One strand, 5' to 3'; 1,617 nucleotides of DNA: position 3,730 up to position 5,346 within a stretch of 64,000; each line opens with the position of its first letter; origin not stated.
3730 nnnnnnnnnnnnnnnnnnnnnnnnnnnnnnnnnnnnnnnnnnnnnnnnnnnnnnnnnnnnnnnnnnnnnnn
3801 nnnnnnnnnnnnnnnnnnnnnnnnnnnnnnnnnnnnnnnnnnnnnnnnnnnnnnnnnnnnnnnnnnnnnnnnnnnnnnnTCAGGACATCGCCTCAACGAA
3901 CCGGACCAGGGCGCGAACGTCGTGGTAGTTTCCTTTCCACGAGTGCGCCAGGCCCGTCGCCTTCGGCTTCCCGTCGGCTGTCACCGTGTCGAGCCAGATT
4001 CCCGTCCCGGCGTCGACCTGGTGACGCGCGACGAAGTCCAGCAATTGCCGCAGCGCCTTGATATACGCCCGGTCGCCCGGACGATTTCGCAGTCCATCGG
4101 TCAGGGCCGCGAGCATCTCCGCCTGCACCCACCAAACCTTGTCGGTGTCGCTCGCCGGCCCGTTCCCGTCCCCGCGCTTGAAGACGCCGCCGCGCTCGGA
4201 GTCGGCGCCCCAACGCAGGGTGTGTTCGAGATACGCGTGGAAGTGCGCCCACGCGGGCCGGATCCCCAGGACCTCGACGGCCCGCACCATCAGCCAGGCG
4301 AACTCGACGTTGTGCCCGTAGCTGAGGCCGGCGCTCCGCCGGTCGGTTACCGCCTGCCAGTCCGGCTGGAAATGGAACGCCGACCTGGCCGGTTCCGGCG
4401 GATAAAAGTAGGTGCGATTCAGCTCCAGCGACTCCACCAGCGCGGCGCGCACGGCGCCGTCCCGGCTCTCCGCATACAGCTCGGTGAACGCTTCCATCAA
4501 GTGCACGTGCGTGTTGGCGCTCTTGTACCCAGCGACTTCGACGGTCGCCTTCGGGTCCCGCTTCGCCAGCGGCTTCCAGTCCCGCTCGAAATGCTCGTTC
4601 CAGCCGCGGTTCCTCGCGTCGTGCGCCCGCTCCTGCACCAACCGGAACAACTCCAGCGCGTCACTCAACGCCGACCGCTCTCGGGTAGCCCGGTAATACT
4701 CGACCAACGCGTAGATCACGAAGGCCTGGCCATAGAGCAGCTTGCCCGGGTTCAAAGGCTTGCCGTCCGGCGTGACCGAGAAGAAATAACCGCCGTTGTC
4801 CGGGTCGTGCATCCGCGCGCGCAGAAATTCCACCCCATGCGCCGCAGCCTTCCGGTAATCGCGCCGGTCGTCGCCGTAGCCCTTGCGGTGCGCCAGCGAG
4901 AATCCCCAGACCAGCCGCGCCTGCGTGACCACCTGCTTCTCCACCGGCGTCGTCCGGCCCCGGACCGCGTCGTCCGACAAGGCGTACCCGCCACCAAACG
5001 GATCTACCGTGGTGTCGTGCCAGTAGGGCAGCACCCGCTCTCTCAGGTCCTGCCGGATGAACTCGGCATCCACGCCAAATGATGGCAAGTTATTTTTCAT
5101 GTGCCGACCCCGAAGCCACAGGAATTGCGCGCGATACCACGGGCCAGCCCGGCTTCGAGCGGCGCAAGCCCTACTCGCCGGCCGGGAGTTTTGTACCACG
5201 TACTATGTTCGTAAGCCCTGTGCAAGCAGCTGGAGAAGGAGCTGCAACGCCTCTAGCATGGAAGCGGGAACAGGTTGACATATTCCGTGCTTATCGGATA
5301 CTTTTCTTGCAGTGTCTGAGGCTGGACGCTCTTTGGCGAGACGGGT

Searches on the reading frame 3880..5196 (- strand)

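Call 62: search_protein_families(library=pfam, proteins=[window:3880-5196:-], max_evalue=0.00001)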
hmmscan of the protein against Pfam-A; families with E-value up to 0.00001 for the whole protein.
window:3880-5196:- (438 aa): 1 family
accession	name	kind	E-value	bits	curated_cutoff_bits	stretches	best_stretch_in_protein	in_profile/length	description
PF07221.17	GlcNAc_2-epim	-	4e-42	145.2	23.4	1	83-427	13-345/347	N-acylglucosamine 2-epimerase (GlcNAc 2-epimerase)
